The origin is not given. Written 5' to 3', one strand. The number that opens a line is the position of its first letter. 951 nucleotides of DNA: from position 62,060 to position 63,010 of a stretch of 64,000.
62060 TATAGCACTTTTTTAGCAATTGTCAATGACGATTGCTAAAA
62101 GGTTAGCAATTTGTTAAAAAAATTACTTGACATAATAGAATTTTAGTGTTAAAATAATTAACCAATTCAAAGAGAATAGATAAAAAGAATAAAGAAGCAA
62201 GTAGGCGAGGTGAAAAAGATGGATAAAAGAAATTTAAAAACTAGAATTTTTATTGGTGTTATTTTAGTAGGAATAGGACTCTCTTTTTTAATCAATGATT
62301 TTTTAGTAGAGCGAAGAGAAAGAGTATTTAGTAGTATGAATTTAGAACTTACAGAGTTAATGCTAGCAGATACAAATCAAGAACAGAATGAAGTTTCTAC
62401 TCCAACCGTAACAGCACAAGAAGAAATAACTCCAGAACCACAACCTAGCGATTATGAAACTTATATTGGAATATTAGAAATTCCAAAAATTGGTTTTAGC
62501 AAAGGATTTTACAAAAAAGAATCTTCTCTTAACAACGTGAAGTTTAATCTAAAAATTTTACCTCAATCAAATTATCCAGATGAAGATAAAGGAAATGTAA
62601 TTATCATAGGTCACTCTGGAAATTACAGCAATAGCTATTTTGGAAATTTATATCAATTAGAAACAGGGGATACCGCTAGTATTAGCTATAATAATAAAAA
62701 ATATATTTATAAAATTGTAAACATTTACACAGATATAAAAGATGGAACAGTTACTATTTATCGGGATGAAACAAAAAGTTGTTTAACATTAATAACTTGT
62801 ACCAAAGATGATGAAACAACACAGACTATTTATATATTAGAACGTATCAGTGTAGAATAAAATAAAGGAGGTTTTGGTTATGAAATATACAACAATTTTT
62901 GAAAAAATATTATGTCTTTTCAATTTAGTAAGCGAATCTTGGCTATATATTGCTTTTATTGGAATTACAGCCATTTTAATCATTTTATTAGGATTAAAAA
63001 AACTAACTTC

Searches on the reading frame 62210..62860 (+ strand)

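Call 58: search_protein_families(library=pfam, proteins=[window:62210-62860:+], max_evalue=0.001)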
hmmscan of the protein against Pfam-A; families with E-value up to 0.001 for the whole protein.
window:62210-62860:+ (216 aa): 1 family
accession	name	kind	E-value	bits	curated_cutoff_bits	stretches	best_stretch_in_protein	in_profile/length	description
PF04203.18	Sortase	-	2.8e-16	59.8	26.6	1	89-204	1-115/125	Sortase domain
